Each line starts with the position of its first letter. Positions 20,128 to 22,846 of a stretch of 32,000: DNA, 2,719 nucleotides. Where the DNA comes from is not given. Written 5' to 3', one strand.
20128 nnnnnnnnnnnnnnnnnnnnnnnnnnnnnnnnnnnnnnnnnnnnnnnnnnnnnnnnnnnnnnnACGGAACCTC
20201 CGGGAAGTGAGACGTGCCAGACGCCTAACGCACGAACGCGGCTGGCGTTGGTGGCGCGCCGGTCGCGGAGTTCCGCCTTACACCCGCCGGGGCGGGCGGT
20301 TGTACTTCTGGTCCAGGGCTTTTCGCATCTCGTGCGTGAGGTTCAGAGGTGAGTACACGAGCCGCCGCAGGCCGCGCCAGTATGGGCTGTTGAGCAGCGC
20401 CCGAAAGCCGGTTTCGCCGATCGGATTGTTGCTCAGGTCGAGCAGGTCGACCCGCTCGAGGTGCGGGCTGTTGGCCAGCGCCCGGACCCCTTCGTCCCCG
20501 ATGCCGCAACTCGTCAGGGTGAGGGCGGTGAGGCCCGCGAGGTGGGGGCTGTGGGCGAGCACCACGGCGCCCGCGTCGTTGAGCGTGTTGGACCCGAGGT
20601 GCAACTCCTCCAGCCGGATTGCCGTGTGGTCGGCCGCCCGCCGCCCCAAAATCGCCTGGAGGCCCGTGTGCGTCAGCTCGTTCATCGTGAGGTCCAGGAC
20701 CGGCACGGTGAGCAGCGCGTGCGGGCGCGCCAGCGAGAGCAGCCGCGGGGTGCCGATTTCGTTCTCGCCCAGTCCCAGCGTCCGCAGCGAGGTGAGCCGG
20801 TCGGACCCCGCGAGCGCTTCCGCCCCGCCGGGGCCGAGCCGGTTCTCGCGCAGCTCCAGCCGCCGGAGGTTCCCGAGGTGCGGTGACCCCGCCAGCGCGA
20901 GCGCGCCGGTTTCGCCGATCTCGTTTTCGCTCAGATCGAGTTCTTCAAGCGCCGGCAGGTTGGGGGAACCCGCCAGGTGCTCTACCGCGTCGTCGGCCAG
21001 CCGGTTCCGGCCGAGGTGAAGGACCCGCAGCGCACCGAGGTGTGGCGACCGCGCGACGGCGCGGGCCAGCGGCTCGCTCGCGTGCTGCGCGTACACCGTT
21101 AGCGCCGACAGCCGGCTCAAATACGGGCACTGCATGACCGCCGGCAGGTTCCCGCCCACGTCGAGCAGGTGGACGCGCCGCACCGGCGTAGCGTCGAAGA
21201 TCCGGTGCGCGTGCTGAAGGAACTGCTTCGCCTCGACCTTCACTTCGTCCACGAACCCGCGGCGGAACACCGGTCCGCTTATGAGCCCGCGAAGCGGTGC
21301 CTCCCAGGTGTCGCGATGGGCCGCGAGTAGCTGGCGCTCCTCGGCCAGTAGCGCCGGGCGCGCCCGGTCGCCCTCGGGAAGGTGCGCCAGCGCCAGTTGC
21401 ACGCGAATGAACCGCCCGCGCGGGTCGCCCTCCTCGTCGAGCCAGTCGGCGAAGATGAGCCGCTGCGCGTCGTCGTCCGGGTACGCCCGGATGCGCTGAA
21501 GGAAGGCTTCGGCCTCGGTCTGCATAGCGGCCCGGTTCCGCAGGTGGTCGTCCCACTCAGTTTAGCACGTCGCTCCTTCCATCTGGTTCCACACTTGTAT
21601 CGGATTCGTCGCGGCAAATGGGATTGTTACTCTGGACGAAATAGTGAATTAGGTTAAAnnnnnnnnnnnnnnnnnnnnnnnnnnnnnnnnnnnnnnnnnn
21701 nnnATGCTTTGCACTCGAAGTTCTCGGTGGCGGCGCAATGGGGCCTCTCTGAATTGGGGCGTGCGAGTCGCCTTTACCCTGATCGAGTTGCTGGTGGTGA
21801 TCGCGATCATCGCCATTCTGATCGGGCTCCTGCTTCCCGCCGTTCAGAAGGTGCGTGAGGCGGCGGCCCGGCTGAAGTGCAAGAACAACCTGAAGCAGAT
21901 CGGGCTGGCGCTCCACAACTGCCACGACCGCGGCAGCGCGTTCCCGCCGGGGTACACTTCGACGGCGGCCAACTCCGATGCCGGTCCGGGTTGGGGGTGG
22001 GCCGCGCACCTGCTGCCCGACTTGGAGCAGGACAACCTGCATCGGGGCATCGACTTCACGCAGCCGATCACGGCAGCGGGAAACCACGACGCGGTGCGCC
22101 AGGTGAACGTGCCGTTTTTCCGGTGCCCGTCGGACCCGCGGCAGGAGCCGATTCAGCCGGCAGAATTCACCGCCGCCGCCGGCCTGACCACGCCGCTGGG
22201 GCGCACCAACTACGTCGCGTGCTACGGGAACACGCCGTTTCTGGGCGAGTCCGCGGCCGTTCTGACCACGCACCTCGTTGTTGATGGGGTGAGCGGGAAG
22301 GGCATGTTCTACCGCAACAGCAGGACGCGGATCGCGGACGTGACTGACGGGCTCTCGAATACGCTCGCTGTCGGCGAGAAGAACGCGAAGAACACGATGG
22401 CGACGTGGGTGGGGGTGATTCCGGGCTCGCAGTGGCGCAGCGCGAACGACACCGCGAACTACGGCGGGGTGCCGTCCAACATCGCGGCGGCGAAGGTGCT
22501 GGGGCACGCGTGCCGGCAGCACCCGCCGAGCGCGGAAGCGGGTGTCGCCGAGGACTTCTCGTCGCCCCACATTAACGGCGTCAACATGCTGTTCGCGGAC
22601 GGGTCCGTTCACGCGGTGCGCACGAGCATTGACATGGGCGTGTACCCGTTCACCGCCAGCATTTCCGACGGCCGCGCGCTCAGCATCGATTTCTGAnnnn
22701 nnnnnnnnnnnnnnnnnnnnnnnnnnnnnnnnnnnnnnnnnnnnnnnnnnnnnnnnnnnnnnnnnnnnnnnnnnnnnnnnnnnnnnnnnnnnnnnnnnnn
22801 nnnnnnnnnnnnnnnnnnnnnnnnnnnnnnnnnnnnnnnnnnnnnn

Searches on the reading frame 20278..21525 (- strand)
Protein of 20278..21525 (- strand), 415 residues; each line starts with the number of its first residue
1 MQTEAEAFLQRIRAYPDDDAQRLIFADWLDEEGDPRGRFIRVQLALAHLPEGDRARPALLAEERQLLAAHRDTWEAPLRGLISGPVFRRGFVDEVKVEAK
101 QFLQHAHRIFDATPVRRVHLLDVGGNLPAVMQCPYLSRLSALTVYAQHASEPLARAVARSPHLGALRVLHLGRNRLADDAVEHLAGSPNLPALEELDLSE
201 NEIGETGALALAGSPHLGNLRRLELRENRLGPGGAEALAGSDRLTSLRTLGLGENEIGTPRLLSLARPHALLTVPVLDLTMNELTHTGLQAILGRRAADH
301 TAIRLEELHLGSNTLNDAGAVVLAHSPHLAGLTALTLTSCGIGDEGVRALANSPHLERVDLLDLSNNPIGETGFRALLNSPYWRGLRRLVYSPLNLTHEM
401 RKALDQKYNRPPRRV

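Call 11: search_protein_families(library=pfam, proteins=[window:20278-21525:-], max_evalue=0.01)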
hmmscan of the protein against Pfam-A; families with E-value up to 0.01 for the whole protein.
window:20278-21525:- (415 aa): 6 families
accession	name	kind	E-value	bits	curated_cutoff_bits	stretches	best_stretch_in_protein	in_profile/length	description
PF13516.12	LRR_6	-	6.3e-25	85.6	23.4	2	332-351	5-24/24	Leucine Rich repeat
PF12799.13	LRR_4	-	5.2e-13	49.2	27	1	166-204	3-37/44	Leucine Rich repeats (2 copies)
PF00560.39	LRR_1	-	3e-10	38.6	20.6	0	193-206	2-15/23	Leucine Rich Repeat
PF13855.12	LRR_8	-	3.9e-08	33.4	27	1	166-230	3-61/61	Leucine rich repeat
PF24758.1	LRR_At5g56370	-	2.7e-05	24.4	27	0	135-221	9-92/227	FBD-associated F-box protein At5g56370, LRR repeats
PF14580.12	LRR_9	-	0.005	16.9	30.5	0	341-371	48-78/175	Leucine-rich repeat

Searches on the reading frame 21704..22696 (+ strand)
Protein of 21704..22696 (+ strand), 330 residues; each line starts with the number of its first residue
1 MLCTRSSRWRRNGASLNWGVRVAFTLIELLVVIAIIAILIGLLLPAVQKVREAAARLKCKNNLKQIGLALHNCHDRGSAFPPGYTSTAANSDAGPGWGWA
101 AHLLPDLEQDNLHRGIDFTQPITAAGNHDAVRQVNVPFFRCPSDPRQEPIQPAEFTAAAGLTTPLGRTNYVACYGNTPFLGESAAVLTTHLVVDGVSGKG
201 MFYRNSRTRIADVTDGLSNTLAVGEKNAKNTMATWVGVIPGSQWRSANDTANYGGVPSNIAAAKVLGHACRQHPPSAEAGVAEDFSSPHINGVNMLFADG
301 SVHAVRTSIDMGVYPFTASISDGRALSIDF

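Call 62: search_protein_families(library=pfam, proteins=[window:21704-22696:+], max_evalue=0.001)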
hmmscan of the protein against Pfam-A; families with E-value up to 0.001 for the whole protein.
window:21704-22696:+ (330 aa): 2 families
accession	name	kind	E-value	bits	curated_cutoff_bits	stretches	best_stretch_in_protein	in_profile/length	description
PF07596.16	SBP_bac_10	-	1.2e-50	173.5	23.3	1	48-311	1-267/268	Protein of unknown function (DUF1559)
PF07963.17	N_methyl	-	0.00065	19.6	21.2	0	24-44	7-27/27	Prokaryotic N-terminal methylation motif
